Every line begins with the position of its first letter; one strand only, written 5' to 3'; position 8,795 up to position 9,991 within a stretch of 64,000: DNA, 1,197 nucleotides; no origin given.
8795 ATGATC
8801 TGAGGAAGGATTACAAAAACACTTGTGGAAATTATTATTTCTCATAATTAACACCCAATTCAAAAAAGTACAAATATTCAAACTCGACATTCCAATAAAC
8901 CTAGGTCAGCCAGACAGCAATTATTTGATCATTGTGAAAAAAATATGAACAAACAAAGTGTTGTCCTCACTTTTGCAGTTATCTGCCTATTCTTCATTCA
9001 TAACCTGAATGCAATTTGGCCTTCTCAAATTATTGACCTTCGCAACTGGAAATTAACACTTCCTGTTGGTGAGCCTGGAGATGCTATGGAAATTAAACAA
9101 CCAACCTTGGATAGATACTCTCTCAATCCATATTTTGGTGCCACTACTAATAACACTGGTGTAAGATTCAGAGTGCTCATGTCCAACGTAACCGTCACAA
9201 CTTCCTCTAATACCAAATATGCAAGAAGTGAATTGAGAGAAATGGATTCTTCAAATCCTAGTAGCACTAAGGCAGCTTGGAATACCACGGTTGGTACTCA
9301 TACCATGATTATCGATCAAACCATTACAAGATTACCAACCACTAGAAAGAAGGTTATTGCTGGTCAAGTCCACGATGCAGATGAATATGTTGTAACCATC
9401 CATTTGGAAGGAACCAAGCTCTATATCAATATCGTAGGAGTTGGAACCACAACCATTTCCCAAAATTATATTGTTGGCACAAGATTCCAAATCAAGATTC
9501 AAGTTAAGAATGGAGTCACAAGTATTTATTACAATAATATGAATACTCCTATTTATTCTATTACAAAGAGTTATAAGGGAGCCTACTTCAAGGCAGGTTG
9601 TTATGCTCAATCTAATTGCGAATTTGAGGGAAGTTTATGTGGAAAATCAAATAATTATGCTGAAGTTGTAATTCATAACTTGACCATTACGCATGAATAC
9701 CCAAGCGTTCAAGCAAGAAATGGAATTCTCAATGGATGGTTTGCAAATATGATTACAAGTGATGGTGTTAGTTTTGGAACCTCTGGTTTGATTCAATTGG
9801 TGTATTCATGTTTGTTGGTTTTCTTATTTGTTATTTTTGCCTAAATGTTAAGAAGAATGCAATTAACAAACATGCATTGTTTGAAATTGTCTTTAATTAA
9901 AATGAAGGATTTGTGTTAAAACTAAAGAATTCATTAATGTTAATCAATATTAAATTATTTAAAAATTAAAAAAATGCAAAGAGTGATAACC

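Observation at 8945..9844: PL7 alginate-lyase-like secreted protein in a eukaryote: probable horizontally acquired polysaccharide lyase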

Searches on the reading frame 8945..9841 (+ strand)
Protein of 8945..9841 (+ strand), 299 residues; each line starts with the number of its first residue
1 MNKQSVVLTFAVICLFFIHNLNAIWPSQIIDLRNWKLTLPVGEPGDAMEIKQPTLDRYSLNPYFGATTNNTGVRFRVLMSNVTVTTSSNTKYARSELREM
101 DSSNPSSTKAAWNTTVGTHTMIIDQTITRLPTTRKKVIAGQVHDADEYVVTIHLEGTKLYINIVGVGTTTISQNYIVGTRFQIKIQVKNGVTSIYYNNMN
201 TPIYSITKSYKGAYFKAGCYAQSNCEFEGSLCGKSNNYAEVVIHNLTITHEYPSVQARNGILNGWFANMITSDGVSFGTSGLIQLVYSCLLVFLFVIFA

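Call 3: search_protein_families(library=pfam, proteins=[window:8945-9841:+], max_evalue=1)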
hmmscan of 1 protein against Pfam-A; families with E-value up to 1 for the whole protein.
window:8945-9841:+ (299 aa): 1 family
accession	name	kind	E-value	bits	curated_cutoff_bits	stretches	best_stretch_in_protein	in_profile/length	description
PF08787.18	Alginate_lyase2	-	6.1e-37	128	29.7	1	30-250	1-225/225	Alginate lyase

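Call 4: search_solved_structures(query=window:8945-9841:+, max_evalue=1, show_alignments=3)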
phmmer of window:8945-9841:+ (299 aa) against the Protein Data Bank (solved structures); distinct sequences matched with E-value up to 1: 24.
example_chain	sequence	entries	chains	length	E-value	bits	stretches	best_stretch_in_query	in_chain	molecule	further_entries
5zqi_A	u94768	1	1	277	3.1e-48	167.9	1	23-251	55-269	Alginate lyase AlgAT5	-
1uai_A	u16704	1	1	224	9.6e-47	163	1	25-250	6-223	polyguluronate lyase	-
5xnr_A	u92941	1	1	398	1.8e-21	80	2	26-199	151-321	AlyQ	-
2cws_A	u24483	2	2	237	5.3e-14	55.5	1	24-244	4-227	alginate lyase A1-II' | Alginate lyase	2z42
2zab_A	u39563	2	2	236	2.2e-13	53.5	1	25-244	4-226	Alginate lyase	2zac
2zaa_A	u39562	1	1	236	8.5e-13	51.6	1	25-244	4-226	Alginate lyase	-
2za9_A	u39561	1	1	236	8.6e-13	51.6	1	25-244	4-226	Alginate lyase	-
1vav_A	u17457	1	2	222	6e-09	39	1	31-144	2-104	Alginate lyase PA1167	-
7nde_A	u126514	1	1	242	1.3e-06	31.2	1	26-227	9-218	Glucuronan lyase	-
4ozx_A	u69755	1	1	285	2.4e-06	30.4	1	27-105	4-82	Alginate lyase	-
8wok_B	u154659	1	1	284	2.9e-05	26.9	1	25-104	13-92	PL7 alignate lyase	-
8wok_A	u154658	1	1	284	2.9e-05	26.8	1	25-104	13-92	PL7 alignate lyase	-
8jsd_A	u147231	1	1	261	3.5e-05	26.6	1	30-144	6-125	Alginate lyase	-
8jt4_A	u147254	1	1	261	3.9e-05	26.4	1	30-144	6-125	Alginate lyase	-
5y33_A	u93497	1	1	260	4.5e-05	26.2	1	30-144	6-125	Alginate lyase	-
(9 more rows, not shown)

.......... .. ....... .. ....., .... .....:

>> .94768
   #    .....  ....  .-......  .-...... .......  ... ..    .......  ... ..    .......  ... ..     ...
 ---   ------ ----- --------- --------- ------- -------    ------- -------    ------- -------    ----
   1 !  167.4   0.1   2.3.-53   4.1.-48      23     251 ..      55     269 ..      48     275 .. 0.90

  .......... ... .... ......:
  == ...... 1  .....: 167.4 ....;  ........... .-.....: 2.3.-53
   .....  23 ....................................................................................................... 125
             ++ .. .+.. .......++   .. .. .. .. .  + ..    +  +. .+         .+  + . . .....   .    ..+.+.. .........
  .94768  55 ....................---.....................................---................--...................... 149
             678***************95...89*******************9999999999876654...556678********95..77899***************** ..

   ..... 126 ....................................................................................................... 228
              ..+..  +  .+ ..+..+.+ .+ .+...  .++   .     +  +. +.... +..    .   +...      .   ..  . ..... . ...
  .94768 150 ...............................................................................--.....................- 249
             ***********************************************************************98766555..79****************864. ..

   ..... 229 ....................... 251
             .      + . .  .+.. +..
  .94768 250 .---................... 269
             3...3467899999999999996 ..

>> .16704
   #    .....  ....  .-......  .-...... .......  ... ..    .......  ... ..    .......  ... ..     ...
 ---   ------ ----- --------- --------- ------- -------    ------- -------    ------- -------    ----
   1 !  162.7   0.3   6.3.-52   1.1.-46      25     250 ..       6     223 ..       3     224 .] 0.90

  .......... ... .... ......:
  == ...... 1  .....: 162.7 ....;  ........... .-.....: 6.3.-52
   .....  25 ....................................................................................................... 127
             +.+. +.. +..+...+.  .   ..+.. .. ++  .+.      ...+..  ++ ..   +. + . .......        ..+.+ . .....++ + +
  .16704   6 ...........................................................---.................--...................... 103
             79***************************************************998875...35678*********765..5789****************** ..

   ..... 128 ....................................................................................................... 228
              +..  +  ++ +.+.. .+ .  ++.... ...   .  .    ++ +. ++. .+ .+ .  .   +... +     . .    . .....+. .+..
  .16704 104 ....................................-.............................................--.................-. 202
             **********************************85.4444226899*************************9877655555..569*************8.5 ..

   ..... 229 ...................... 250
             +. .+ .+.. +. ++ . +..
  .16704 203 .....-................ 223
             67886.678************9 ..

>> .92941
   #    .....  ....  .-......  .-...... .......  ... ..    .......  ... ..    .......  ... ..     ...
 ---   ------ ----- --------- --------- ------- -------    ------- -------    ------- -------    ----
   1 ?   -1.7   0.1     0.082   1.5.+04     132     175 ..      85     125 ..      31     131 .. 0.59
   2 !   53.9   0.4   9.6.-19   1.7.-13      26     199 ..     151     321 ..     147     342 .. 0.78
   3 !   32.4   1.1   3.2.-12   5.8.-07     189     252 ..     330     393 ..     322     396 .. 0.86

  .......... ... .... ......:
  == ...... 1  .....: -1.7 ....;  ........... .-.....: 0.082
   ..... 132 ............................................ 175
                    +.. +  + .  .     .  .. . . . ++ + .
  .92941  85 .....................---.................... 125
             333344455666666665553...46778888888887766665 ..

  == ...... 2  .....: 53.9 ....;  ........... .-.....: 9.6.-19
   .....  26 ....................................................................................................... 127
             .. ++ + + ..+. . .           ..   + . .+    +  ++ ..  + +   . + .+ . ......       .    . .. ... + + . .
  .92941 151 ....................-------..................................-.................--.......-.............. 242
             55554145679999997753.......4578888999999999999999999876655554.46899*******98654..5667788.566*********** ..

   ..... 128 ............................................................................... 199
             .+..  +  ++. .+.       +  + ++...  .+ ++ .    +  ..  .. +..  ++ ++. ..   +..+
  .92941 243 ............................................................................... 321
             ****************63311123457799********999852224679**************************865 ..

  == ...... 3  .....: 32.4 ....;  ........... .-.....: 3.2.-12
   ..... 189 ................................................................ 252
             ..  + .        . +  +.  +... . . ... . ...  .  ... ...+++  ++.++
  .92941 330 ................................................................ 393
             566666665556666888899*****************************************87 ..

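Call 6: find_homologous_proteins(query=window:8945-9841:+, max_evalue=0.00001)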
Query window:8945-9841:+ (299 aa): 777 proteins with E <= 0.00001 among 1096 candidates; the best 120 are listed.
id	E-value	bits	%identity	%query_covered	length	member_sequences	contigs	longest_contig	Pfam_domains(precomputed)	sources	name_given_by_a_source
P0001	3.3e-197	671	100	100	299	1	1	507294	PF08787.19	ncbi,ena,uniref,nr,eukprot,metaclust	ncbi:predicted protein [Naegleria gruberi]|uniref:Predicted protein n=1 Tax=Naegleria gruberi TaxID=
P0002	1.4e-119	417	63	98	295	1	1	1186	PF08787.19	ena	-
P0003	8.5e-85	303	40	77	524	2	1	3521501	PF08787.19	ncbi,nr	ncbi:polysaccharide lyase family 7 protein [Sanguibacter antarcticus]|nr:polysaccharide lyase family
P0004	1.4e-81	292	56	78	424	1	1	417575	PF08787.19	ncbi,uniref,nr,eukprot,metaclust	ncbi:predicted protein [Naegleria gruberi]|uniref:Predicted protein n=1 Tax=Naegleria gruberi TaxID=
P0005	3.3e-67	245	49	76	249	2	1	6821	PF08787.19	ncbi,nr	ncbi:MAG: polysaccharide lyase family 7 protein [Candidatus Levybacteria bacterium]|nr:polysaccharid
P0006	2.5e-66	242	50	77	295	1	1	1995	PF08787.19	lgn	-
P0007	4.0e-66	241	48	82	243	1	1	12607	PF08787.19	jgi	jgi:hypothetical protein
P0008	4.4e-66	241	51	78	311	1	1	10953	PF08787.19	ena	-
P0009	4.5e-65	238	48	76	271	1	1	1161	PF08787.19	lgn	-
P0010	8.6e-65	237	46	82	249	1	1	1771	PF08787.19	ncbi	-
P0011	1.1e-64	237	48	78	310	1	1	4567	PF08787.19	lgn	-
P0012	3.3e-64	235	48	78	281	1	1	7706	PF08787.19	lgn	-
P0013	3.7e-63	232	45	81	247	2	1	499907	PF08787.19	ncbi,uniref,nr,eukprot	ncbi:predicted protein [Naegleria gruberi]|uniref:Predicted protein n=1 Tax=Naegleria gruberi TaxID=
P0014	7.5e-63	231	48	76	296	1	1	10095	PF08787.19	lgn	-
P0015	1.3e-62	230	48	75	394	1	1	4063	PF08787.19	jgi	-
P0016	1.7e-61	226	46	76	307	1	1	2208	PF08787.19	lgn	-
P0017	5.1e-61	225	48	75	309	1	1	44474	PF08787.19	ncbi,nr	ncbi:MAG: polysaccharide lyase family 7 protein [bacterium]|nr:polysaccharide lyase family 7 protein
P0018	6.5e-61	224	47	82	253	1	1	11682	PF08787.19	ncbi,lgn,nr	ncbi:polysaccharide lyase family 7 protein [Candidatus Roizmanbacteria bacterium]|nr:polysaccharide 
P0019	1.5e-60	223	46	76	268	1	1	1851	PF08787.19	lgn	-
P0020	1.3e-59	220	47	76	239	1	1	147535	PF08787.19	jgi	jgi:hypothetical protein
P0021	3.7e-59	219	45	76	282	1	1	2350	PF08787.19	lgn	-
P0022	4.5e-59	218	48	76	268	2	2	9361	PF08787.19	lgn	-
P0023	8.0e-59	217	50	77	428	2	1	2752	PF08787.19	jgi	-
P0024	9.7e-58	214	46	77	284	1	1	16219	PF08787.19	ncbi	-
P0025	1.0e-57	214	46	75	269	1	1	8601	PF08787.19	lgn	-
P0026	4.7e-57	212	48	75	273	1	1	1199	PF08787.19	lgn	-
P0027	5.8e-57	211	45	76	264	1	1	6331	PF08787.19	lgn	-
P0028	8.5e-57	211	48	76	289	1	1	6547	PF08787.19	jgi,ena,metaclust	metaclust:\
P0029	1.1e-56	210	45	76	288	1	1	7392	PF08787.19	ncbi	-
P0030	1.4e-56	210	44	75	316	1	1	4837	PF08787.19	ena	-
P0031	3.0e-56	209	45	76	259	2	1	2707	PF08787.19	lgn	-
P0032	3.5e-56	209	44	76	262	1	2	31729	PF08787.19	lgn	-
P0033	5.6e-56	208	45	77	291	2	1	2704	PF08787.19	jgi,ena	-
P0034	6.4e-55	205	42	76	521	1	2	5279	PF08787.19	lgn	-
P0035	2.2e-54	203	43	76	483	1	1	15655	PF08787.19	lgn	-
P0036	2.4e-54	203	46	76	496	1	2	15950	PF08787.19,PF00041.28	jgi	jgi:hypothetical protein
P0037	5.1e-54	202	47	76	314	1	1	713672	PF08787.19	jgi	jgi:Alginate lyase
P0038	1.5e-53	200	42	76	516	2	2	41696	PF08787.19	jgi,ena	-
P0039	3.3e-53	199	44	77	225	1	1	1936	PF08787.19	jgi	jgi:hypothetical protein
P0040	3.7e-53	199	45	76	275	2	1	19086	PF08787.19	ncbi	-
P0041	4.6e-53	199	42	77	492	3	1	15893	PF08787.19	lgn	-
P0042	7.5e-53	198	44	76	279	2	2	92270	PF08787.19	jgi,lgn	-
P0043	3.5e-52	196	45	77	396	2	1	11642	PF08787.19,PF02018.24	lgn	-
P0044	2.0e-51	193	41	76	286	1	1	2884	PF08787.19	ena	-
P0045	2.4e-51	193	48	74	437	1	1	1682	PF08787.19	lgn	-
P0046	6.8e-51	191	45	77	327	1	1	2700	PF08787.19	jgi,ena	-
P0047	5.8e-50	188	43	76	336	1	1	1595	PF08787.19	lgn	-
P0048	7.0e-50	188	47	75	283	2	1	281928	PF08787.19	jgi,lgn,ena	-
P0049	2.0e-49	187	45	77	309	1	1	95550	PF08787.19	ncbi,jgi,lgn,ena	-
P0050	3.3e-49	186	44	75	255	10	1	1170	PF08787.19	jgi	jgi:hypothetical protein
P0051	3.5e-49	186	44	76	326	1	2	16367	PF08787.19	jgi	jgi:poly(beta-D-mannuronate) lyase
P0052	4.1e-49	186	43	76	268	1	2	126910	PF08787.19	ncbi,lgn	-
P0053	4.7e-49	185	42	76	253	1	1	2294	PF08787.19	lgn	-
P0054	1.0e-48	184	44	75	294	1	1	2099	PF08787.19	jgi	-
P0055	1.3e-48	184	43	77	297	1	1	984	PF08787.19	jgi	jgi:hypothetical protein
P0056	1.9e-48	183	41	76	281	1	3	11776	PF08787.19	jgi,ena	-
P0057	1.9e-48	183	39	77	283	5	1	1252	PF08787.19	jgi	jgi:hypothetical protein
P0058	3.0e-48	183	43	75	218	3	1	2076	PF08787.19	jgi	jgi:hypothetical protein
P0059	3.7e-48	182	44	80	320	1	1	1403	PF17957.8,PF08787.19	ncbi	ncbi:hypothetical protein D6833_05360, partial [Candidatus Parcubacteria bacterium]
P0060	4.4e-48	182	42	76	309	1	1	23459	PF08787.19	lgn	-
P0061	5.5e-48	182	45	75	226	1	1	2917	PF08787.19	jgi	-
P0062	6.2e-48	182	42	77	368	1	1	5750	PF08787.19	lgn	-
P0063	7.5e-48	181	45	75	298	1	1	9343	PF08787.19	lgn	-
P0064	9.0e-48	181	42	76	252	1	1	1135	PF08787.19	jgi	jgi:hypothetical protein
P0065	9.9e-48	181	41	76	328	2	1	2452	PF08787.19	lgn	-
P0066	1.6e-47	180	42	76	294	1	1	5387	PF08787.19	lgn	-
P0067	1.8e-47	180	43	77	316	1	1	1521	PF08787.19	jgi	jgi:hypothetical protein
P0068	1.8e-47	180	43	77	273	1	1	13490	PF08787.19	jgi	jgi:hypothetical protein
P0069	1.2e-46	177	43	81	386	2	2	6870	PF08787.19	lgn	-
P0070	2.8e-46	176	42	75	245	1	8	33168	PF08787.19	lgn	-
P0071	5.6e-46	175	43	76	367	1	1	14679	PF08787.19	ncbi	ncbi:MAG: polysaccharide lyase family 7 protein [Polyangiales bacterium]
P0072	6.2e-46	175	41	77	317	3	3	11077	PF08787.19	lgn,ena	-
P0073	7.4e-46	175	43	77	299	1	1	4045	PF08787.19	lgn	-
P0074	8.5e-46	175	40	74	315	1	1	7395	PF08787.19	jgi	jgi:poly(beta-D-mannuronate) lyase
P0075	1.3e-45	174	42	75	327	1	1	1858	PF08787.19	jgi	jgi:poly(beta-D-mannuronate) lyase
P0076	1.4e-45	174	42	75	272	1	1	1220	PF08787.19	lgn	-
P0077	1.6e-45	174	42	76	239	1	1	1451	PF08787.19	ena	-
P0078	2.4e-45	173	43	75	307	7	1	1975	PF08787.19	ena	-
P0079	4.2e-45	172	44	75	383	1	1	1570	PF00754.32,PF22633.4,PF08787.19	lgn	-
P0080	4.5e-45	172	46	74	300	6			PF08787.19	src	-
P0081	5.0e-45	172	41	77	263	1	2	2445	PF08787.19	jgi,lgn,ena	-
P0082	5.1e-45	172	42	76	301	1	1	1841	PF08787.19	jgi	-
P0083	6.7e-45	172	42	76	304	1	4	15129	PF08787.19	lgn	-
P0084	7.4e-45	172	42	77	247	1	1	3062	PF08787.19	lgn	-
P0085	1.0e-44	171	43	77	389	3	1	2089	PF08787.19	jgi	jgi:hypothetical protein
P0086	1.3e-44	171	42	76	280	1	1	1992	PF08787.19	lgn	-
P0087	1.4e-44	171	43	75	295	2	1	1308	PF08787.19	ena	-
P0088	1.5e-44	171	44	75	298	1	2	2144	PF08787.19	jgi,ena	-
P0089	1.6e-44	171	43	75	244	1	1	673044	PF08787.19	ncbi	ncbi:polysaccharide lyase family 7 protein [Kribbella sp. NPDC055110]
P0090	1.6e-44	170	44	76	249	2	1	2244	PF08787.19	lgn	-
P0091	2.1e-44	170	40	77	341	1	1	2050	PF08787.19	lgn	-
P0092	2.9e-44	170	42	75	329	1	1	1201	PF08787.19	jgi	jgi:Alginate lyase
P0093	4.2e-44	169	43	76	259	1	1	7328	PF08787.19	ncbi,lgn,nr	ncbi:MAG: polysaccharide lyase family 7 protein [Actinomycetota bacterium]|nr:polysaccharide lyase f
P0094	7.3e-44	168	40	77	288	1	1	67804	PF08787.19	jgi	jgi:poly(beta-D-mannuronate) lyase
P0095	8.1e-44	168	43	77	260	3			PF08787.19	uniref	uniref:Alginate lyase AlgAT5 n=1 Tax=Defluviitalea TaxID=1185408 RepID=A0A4V8GZK9_9FIRM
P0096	8.3e-44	168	45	77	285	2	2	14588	PF08787.19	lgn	-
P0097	1.1e-43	168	42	75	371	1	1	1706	PF08787.19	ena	-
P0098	1.5e-43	167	43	75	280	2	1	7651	PF08787.19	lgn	-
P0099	1.7e-43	167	42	76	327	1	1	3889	PF08787.19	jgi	jgi:hypothetical protein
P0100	1.8e-43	167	42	76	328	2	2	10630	PF08787.19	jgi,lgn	jgi:hypothetical protein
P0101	1.9e-43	167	40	76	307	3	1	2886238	PF08787.19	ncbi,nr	ncbi:MAG: polysaccharide lyase family 7 protein [Deltaproteobacteria bacterium]|nr:polysaccharide ly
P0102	2.2e-43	167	38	82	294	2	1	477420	PF08787.19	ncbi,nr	ncbi:MAG: polysaccharide lyase family 7 protein [Deltaproteobacteria bacterium]|nr:polysaccharide ly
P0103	2.4e-43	167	42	76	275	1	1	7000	PF08787.19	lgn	-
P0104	2.7e-43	166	40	77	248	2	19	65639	PF08787.19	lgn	-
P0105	3.2e-43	166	41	74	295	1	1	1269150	PF08787.19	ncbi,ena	-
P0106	4.0e-43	166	41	75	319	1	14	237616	PF08787.19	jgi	jgi:hypothetical protein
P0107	4.2e-43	166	41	76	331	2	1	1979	PF03160.21,PF08787.19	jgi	jgi:hypothetical protein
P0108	4.6e-43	166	44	76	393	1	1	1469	PF00754.32,PF22633.4,PF08787.19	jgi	jgi:hypothetical protein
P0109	5.2e-43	166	39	80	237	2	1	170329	PF08787.19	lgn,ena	-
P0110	6.2e-43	165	41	75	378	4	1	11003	PF08787.19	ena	-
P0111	6.5e-43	165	42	76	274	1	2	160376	PF08787.19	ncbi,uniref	ncbi:polysaccharide lyase family 7 protein [Streptomyces sp. NPDC057702]|uniref:polysaccharide lyase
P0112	8.0e-43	165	40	78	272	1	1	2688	PF08787.19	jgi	jgi:hypothetical protein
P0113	8.7e-43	165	41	77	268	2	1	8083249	PF08787.19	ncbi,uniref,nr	ncbi:polysaccharide lyase family 7 protein [Streptomyces armeniacus]|uniref:Polysaccharide lyase fam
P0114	1.0e-42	165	40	76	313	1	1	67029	PF08787.19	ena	-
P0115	1.4e-42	164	41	76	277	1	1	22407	PF08787.19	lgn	-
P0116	1.8e-42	164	41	76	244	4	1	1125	PF08787.19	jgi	jgi:poly(beta-D-mannuronate) lyase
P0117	1.8e-42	164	40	76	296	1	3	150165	PF08787.19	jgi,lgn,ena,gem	-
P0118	2.1e-42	164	43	75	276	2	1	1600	PF08787.19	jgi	-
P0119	2.2e-42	164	42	74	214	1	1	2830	PF08787.19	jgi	jgi:poly(beta-D-mannuronate) lyase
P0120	2.3e-42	163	42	76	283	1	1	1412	PF08787.19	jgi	jgi:hypothetical protein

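Call 8: find_encoding_contigs(protein=P0002, flank=5000)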
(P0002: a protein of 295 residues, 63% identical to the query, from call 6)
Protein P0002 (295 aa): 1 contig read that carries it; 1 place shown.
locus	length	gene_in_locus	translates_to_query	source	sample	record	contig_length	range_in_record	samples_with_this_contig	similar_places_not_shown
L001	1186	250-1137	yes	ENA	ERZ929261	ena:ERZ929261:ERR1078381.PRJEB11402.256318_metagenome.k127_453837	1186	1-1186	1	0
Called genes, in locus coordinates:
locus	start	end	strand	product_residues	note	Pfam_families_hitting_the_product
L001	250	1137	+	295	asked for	PF08787:Alginate_lyase2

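Call 13: find_encoding_contigs(protein=P0004, flank=8000, max_places=3)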
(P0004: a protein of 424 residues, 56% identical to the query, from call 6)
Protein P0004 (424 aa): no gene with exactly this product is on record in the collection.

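Call 14: find_encoding_contigs(protein=P0013, flank=8000, max_places=3)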
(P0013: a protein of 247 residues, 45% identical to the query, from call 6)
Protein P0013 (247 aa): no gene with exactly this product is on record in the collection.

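Call 18: find_related_loci(query=window:8945-9841:+, collection=genome_contigs, flank=3000)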
Query window:8945-9841:+ (299 aa) in genome_contigs; peptide patterns used: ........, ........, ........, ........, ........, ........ (x = any residue, [..] = any of these).
124 stretches matched a pattern; 3 encode a relative of the query (tblastn E <= 1e-3); 3 distinct loci.
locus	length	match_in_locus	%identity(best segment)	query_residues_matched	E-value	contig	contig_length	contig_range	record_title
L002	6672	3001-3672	50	25-251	2e-69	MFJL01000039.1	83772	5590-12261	MAG: Candidatus Gottesmanbacteria bacterium RIFCSPHIGHO2_02_FULL_39_11 rifcsphigho2_02_scaffold_727, whole genome shotgu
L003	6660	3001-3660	47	25-251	2e-62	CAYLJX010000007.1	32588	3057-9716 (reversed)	MAG TPA_asm: uncultured Bdellovibrionales bacterium isolate SRP342105_co1_463 genome assembly, contig: NODE_1745_length_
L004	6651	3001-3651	43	20-250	5e-53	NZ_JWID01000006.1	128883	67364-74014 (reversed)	Defluviitalea phaphyphila strain Alg1 scaffold6, whole genome shotgun sequence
